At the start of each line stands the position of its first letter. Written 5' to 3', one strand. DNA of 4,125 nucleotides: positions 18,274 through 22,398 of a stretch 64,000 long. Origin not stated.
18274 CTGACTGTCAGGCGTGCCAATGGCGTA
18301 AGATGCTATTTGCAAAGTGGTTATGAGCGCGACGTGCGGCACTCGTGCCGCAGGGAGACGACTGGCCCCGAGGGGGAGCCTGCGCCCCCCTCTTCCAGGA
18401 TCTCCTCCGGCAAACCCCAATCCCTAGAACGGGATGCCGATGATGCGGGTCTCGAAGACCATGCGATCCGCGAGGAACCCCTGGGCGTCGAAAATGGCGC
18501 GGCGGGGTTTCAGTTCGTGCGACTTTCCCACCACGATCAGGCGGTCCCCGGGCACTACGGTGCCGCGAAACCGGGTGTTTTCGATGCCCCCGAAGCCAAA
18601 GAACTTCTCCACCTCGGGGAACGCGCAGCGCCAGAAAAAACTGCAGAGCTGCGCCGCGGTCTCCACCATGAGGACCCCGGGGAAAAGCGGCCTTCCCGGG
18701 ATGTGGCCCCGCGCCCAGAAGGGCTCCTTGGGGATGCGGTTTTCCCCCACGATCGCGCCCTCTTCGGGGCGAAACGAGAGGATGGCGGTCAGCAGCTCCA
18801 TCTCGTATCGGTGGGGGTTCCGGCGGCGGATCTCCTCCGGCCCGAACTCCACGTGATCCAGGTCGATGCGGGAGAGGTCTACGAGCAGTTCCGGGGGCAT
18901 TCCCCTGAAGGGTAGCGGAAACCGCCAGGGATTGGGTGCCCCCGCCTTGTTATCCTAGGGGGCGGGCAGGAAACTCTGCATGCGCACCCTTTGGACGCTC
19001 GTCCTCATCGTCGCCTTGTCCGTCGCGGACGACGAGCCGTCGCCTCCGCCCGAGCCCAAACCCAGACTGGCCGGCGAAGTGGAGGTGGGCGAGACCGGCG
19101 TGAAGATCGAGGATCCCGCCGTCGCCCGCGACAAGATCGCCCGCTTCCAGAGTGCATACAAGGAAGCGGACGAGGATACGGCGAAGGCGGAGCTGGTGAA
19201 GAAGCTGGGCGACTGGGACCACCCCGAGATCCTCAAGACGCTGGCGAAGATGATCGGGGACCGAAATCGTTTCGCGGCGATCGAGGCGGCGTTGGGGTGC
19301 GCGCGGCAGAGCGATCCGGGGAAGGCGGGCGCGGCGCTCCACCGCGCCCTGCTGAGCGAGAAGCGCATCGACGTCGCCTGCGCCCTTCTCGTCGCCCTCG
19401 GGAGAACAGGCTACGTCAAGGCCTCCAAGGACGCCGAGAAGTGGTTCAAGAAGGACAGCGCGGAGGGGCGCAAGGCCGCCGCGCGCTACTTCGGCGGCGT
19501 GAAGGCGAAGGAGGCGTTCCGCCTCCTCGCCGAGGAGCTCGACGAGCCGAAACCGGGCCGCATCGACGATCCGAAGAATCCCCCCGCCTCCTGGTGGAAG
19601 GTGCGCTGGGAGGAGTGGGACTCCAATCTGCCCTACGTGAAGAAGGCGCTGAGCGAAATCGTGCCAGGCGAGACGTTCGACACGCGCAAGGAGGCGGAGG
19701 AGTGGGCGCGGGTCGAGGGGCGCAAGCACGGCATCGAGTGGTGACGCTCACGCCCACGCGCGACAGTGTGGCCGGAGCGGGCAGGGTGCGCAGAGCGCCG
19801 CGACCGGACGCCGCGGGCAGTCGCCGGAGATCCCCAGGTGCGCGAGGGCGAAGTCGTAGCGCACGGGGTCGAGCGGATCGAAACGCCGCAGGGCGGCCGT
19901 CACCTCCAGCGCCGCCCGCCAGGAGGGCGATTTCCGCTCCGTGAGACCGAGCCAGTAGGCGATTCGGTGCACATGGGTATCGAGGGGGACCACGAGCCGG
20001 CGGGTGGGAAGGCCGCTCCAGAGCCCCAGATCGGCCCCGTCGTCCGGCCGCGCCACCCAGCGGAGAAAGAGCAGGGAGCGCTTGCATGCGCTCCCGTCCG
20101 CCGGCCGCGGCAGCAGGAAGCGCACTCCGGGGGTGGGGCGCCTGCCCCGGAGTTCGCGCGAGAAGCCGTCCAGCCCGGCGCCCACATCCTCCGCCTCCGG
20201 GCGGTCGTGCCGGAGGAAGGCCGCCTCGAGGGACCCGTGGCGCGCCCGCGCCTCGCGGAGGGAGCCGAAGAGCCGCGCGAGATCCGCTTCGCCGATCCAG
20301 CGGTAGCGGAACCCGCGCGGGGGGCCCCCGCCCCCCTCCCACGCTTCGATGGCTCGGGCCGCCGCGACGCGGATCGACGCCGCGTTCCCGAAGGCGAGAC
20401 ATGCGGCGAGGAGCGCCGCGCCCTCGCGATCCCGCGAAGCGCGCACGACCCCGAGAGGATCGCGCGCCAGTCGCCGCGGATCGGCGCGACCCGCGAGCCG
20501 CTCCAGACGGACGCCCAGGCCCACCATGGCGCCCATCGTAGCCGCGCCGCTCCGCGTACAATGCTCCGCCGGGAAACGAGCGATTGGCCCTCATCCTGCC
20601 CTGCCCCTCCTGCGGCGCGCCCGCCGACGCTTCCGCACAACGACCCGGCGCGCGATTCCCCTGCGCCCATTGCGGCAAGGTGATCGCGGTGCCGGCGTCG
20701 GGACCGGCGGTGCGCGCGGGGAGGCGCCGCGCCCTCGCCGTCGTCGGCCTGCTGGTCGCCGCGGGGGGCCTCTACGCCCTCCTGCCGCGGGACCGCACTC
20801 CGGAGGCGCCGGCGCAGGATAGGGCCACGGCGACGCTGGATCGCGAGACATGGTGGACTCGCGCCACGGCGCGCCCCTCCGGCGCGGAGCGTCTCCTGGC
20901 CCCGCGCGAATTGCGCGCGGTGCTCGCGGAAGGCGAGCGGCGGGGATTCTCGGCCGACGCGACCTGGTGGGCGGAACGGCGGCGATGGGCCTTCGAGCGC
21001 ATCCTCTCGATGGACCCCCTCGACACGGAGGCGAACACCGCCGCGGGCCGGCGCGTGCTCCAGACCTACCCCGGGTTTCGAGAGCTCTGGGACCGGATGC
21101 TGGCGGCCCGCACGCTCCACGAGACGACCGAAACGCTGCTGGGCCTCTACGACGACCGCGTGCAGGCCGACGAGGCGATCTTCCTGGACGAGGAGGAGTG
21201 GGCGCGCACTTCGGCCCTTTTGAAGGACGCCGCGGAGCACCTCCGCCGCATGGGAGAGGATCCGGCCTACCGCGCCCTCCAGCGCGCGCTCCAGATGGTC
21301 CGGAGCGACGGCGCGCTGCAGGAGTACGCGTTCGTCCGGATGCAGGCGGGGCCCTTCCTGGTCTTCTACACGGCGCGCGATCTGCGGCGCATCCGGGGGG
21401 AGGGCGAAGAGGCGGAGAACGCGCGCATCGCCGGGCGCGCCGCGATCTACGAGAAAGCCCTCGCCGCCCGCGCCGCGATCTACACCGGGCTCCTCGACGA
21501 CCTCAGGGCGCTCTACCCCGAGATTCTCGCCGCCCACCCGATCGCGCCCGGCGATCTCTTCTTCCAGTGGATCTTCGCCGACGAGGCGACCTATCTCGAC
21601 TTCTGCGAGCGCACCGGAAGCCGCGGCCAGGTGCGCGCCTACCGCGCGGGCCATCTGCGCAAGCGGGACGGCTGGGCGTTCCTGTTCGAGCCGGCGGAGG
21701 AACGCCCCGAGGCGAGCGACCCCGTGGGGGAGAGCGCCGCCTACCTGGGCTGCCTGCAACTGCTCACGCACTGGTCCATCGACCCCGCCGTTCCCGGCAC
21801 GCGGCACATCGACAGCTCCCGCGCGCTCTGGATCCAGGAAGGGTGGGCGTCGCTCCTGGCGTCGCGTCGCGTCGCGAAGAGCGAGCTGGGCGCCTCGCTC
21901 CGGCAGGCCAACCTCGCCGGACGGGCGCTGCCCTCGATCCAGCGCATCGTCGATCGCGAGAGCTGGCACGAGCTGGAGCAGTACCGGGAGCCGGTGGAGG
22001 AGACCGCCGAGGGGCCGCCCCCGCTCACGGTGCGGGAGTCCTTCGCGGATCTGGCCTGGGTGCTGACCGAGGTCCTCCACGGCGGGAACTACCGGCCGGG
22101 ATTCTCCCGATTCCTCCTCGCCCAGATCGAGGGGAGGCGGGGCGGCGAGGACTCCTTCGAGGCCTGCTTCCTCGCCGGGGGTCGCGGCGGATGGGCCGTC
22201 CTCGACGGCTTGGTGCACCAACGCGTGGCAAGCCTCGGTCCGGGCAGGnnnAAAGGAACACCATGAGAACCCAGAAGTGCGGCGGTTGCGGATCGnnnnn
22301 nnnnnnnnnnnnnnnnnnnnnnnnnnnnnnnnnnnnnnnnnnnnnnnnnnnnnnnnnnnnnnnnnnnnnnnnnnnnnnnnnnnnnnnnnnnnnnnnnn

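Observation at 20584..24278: Tandem paralogous zinc-ribbon/TM/DUF1570-like proteins: one with intact HExxH, one with the motif degenerate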

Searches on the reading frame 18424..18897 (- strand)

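Call 27: search_protein_families(library=pfam, proteins=[window:18424-18897:-], max_evalue=0.01)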
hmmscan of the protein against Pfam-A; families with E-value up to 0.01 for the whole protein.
window:18424-18897:- (157 aa): 2 families
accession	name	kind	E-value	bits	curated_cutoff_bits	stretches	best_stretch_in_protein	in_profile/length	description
PF07977.19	FabA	-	5.3e-20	71.9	23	1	28-150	2-137/138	FabA-like domain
PF22818.2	ApeI-like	-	0.0062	17.2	28.5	0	60-128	27-88/119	ApeI dehydratase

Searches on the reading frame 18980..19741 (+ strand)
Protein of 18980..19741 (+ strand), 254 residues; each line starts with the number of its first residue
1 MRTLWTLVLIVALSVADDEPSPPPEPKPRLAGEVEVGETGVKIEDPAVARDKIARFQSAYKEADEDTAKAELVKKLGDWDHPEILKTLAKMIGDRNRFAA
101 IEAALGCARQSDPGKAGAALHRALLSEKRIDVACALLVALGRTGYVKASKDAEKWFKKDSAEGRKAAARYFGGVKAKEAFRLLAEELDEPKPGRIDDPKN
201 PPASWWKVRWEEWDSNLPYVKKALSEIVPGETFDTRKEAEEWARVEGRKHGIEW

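Call 27: search_protein_families(library=pfam, proteins=[window:18980-19741:+], max_evalue=0.01)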
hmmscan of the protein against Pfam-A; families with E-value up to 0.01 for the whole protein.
window:18980-19741:+ (254 aa): 1 family
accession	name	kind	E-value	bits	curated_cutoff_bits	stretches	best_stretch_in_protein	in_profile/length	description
PF13646.12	HEAT_2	-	7e-08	33.1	27.7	1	59-120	7-67/88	HEAT repeats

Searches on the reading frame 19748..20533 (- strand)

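Call 27: search_protein_families(library=pfam, proteins=[window:19748-20533:-], max_evalue=0.01)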
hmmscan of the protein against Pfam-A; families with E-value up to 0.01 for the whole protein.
window:19748-20533:- (261 aa): 1 family
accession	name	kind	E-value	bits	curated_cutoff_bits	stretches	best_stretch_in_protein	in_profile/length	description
PF09674.15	DUF2400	-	1.4e-54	185.9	25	1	30-235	6-224/225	Protein of unknown function (DUF2400)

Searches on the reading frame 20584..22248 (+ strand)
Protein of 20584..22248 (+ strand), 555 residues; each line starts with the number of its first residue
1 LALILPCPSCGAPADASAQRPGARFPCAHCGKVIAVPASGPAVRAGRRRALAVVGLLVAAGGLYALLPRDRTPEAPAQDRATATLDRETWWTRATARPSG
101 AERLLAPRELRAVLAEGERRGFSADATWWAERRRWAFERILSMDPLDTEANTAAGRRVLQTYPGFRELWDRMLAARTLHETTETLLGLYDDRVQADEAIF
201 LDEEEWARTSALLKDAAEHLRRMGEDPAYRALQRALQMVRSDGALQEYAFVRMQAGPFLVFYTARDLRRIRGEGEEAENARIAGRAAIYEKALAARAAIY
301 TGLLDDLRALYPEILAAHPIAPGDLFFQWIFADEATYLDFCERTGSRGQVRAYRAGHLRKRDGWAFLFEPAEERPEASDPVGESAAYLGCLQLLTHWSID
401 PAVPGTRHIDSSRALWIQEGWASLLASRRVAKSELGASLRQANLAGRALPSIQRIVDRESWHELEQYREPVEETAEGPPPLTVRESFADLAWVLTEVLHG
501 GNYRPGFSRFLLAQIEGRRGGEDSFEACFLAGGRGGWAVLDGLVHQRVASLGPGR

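Call 5: search_protein_families(library=pfam, proteins=[window:20584-22248:+], max_evalue=1)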
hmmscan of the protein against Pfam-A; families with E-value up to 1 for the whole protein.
window:20584-22248:+ (555 aa): 2 families
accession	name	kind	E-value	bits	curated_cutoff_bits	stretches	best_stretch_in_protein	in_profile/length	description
PF24042.1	DUF7351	-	0.047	13.9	31.2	1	6-49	3-46/177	Domain of unknown function (DUF7351)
PF13248.11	Zn_ribbon_3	-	0.19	11.7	27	0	6-34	4-26/26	zinc-ribbon domain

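Call 6: search_protein_families(library=ncbifam, proteins=[window:20584-22248:+], max_evalue=1)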
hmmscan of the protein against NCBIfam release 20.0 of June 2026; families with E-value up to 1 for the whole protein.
window:20584-22248:+ (555 aa): 1 family
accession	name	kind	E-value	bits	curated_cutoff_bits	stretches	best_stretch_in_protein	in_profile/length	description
NF001629.0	PRK00415.1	equivalog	0.18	11.3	70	1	18-42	27-51/62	30S ribosomal protein S27e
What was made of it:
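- Tried and rejected: Pfam and NCBIfam scans of A and B. Nothing reached threshold, and DUF1570 was absent (calls 5, 6).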

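Call 8: find_homologous_proteins(query=window:20584-22248:+)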
Query window:20584-22248:+ (555 aa): 15 proteins with E <= 0.001 among 8000 candidates.
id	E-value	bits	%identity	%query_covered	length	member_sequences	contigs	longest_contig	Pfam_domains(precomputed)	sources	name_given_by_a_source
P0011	0.0e+0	1244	100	100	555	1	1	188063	-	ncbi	ncbi:MAG: hypothetical protein ACT4PV_01685 [Planctomycetaceae bacterium]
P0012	3.3e-295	998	88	88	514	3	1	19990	-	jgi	-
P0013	2.1e-160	553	51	98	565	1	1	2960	-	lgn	-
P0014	1.8e-142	494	51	85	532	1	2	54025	-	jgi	jgi:hypothetical protein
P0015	2.9e-110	388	44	84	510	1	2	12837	-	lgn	-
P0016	1.4e-106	376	44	83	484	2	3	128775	-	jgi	jgi:hypothetical protein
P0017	5.9e-106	374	42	84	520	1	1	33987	-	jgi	-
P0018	1.9e-101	359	40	86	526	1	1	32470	-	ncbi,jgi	ncbi:MAG: hypothetical protein ACYTGZ_09315 [Planctomycetota bacterium]|jgi:hypothetical protein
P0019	2.0e-100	355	42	83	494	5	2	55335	-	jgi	-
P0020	1.1e-97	346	43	84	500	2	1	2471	-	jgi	-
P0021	3.2e-94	335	44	82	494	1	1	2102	-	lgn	-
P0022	5.3e-93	331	43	82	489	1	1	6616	-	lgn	-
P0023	1.9e-90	322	41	82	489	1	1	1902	-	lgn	-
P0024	8.9e-84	300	41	82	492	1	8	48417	-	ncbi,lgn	-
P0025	4.8e-78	281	39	81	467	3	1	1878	-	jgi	jgi:hypothetical protein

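Call 14: find_encoding_contigs(protein=P0016, flank=8000, max_places=2)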
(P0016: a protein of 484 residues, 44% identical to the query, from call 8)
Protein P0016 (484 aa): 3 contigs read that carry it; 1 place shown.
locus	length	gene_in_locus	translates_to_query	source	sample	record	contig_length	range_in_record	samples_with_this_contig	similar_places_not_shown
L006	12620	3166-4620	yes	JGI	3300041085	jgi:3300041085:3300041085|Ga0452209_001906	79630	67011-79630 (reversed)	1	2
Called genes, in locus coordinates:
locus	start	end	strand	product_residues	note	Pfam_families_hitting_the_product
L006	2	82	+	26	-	?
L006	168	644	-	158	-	PF07977:FabA, PF22818:ApeI-like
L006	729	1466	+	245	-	PF06695:Sm_multidrug_ex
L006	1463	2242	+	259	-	PF13646:HEAT_2 (faint)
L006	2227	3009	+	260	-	PF13646:HEAT_2 (faint)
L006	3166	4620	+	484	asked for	-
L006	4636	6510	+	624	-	-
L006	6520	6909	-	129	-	-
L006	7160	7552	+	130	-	PF18291:HU-HIG, PF00216:Bac_DNA_binding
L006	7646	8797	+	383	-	PF13646:HEAT_2, PF03130:HEAT_PBS (weak)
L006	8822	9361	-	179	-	-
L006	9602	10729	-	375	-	-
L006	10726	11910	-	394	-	PF00155:Aminotran_1_2, PF01212:Beta_elim_lyase (weak)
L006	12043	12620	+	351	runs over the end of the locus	PF01073:3Beta_HSD, PF01370:Epimerase, PF04321:RmlD_sub_bind, PF05368:NmrA, PF07993:NAD_binding_4, PF16363:GDP_Man_Dehyd, PF13460:NAD_binding_10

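Call 15: find_encoding_contigs(protein=P0018, flank=8000, max_places=2)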
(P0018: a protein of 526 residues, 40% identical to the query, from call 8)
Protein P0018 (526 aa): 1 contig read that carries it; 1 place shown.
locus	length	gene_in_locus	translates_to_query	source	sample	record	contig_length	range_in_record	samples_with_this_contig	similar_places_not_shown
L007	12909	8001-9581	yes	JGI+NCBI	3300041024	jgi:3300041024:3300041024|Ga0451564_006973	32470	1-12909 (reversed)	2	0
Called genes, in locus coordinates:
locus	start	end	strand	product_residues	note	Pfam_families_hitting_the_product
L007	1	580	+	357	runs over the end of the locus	PF00437:T2SSE, PF13191:AAA_16 (faint)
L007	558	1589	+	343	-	PF00482:T2SSF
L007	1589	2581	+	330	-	PF00482:T2SSF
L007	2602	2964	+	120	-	-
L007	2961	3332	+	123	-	-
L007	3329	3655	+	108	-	-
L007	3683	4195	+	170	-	PF25084:LbH_EIF2B (faint), PF00132:Hexapep, PF14602:Hexapep_2 (weak)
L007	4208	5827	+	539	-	PF01773:Nucleos_tra2_N, PF07670:Gate, PF07662:Nucleos_tra2_C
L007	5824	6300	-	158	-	PF07977:FabA, PF22818:ApeI-like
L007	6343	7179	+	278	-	PF06695:Sm_multidrug_ex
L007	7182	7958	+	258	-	PF13646:HEAT_2 (faint)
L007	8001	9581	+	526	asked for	-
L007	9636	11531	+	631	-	-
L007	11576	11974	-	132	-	-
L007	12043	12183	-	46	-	-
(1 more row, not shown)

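Call 16: find_encoding_contigs(protein=P0024, flank=8000, max_places=2)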
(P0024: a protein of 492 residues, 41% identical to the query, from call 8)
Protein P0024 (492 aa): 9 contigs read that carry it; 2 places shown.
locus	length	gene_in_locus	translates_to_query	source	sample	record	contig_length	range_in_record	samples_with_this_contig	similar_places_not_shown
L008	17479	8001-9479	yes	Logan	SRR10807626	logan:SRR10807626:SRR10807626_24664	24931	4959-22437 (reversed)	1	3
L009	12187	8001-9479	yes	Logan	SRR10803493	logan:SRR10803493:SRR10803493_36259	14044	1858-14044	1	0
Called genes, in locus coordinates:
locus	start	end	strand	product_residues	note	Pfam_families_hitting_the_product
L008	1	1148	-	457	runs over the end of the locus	-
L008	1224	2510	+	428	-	PF00215:OMPdecase, PF00977:His_biosynth (faint), PF03060:NMO (weak), PF04481:DUF561 (weak), PF03737:RraA-like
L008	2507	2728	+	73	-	PF02597:ThiS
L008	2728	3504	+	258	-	PF05690:ThiG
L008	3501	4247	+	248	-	PF02517:Rce1-like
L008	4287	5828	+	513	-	PF01773:Nucleos_tra2_N, PF07670:Gate, PF07662:Nucleos_tra2_C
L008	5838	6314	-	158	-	PF07977:FabA, PF22818:ApeI-like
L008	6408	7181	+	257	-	-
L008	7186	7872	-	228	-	PF09674:DUF2400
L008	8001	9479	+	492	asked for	-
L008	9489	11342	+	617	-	-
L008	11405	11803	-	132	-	-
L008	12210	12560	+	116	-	PF18291:HU-HIG, PF00216:Bac_DNA_binding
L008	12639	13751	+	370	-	PF03130:HEAT_PBS (faint), PF13646:HEAT_2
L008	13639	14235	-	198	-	-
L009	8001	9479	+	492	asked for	-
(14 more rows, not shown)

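Call 34: predict_structure(alignment_id=A2)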
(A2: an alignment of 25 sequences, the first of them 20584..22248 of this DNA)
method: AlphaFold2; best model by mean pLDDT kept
length: 555 residues; sequences in the alignment: 25
mean_pLDDT: 87.6   pTM: 0.75
mean pLDDT of the five models: 87.6, 86.7, 86.4, 86.0, 86.0
residues with pLDDT >= 90: 401; 70-90: 89; 50-70: 23; < 50: 42
segments of 3 or more residues with pLDDT < 50: 40-55, 59-82
pLDDT, mean of each block of 10 residues (from residue 1): 87 91 92 84 41 49 43 37 74 92 93 95 94 95 94 94 97 90 95 95 97 97 95 92 89 96 93 93 95 93 96 95 95 93 79 89 93 72 96 96 91 92 95 91 92 93 89 73 94 95 92 92 87 83 94 62
secondary structure, 60 per line:
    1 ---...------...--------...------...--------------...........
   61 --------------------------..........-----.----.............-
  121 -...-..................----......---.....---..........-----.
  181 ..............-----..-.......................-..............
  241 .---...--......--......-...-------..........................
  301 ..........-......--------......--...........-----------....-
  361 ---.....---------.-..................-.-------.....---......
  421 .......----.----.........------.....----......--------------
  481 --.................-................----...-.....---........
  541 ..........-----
elements in order: E4-6 E13-15 E24-26 E33-35 H50-60 H87-95 H107-119 H126-143 H148-153 H165-174 H180-194 H203-225 H227-241 E250-255 E258-263 H275-310 H312-317 E326-331 H334-344 E356-359 E364-368 H380-397 H408-411 H415-427 H437-445 H452-456 H461-466 H483-499 H501-516 H525-529 H533-550
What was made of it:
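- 20602..20673 (+): A: N-terminal CxxC-x16-CxxC zinc ribbon (aa 7-30), predicted cytoplasmic. Four short strands at pLDDT 87-92 (call 34).
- Its AF2 model is confident at pLDDT 87.6 (call 34).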

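Call 38: fold_search(model_id=the predicted structure, library=pdb)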
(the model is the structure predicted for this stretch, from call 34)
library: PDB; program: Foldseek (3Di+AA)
matches with E <= 10: 102; with E <= 0.001: 5
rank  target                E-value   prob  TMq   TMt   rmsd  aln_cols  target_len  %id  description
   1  7zoc                  2.3e-04  1.00  0.31  0.43   8.2       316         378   12  Crystal structure of the peptidase domain of collagenase H from Clostridium histolyticum in complex with N-aryl-2-alkylm (released 2023-05-10)
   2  7zbv                  4.0e-04  1.00  0.33  0.45   7.6       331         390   12  Crystal structure of the peptidase domain of collagenase G from Clostridium histolyticum in complex with a diphosphonate (released 2022-11-09)
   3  7z5u                  6.5e-04  1.00  0.34  0.47   6.9       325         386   12  Crystal structure of the peptidase domain of collagenase G from Clostridium histolyticum in complex with a hydroxamate-b (released 2022-11-09)
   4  4ar1                  7.5e-04  1.00  0.31  0.43   8.1       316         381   11  Crystal Structure of the Peptidase Domain of Collagenase H from Clostridium histolyticum at 2.01 Angstrom resolution. (released 2013-06-05)
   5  2y6i_A                7.5e-04  1.00  0.35  0.29  19.5       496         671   12  Crystal Structure of Collagenase G from Clostridium histolyticum in complex with Isoamylphosphonyl-Gly-Pro-Ala at 3.25 (released 2011-09-28)
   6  4arf_A                2.6e-03  1.00  0.29  0.40   8.6       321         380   12  CRYSTAL STRUCTURE OF THE PEPTIDASE DOMAIN OF COLLAGENASE H FROM CLOSTRIDIUM HISTOLYTICUM IN COMPLEX WITH THE PEPTIDIC  (released 2013-06-05)
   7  7wss_A                1.2e-02  0.94  0.27  0.28  22.7       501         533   11  Collagenase from Grimontia (Vibrio) hollisae 1706B (released 2022-06-29)
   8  4pj6_B                1.5e-02  0.99  0.24  0.17   9.3       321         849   11  Crystal Structure of Human Insulin Regulated Aminopeptidase with Lysine in Active Site (released 2014-12-03)
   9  6ifg_B                1.8e-02  0.95  0.22  0.27   9.6       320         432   15  Crystal structure of M1 zinc metallopeptidase E323A mutant bound to Tyr-ser-ala substrate from Deinococcus radiodurans (released 2019-09-25)
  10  6kp0_A                1.9e-02  0.93  0.22  0.27   9.4       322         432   14  Crystal structure of two domain M1 zinc metallopeptidase E323A mutant bound to L-arginine (released 2020-01-22)
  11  6ifg_A                2.0e-02  0.92  0.22  0.26   9.8       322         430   15  Crystal structure of M1 zinc metallopeptidase E323A mutant bound to Tyr-ser-ala substrate from Deinococcus radiodurans (released 2019-09-25)
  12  3cia_B                2.5e-02  0.93  0.22  0.21   9.7       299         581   11  Crystal structure of cold-aminopeptidase from Colwellia psychrerythraea (released 2008-07-01)
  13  1z1w                  2.6e-02  0.98  0.26  0.19   8.7       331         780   10  Crystal structures of the tricorn interacting facor F3 from Thermoplasma acidophilum, a zinc aminopeptidase in three dif (released 2005-05-31)
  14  6iff_A                2.9e-02  0.95  0.23  0.28   9.1       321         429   13  Crystal structure of M1 zinc metallopeptidase E323A mutant from Deinococcus radiodurans (released 2019-09-25)
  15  6koy_A                3.9e-02  0.92  0.23  0.28   9.1       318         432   14  Crystal structure of two domain M1 Zinc metallopeptidase E323A mutant bound to L-tryptophan amino acid (released 2020-01-22)
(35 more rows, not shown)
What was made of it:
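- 20584..22251 (+): Gene A: 555-aa bitopic membrane protein with a catalytically dead M9-like gluzincin ectodomain (pseudo-peptidase). AF2 pLDDT 87.6, with top PDB folds ColH/ColG peptidase domains (calls 34, 38).
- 20836..22233 (+): A: extracytoplasmic domain (aa ~85-550): N-terminal helical part plus gluzincin-fold part. Foldseek matches ColG/ColH at E 2e-4 to 7e-4, prob 1.0 (call 38).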
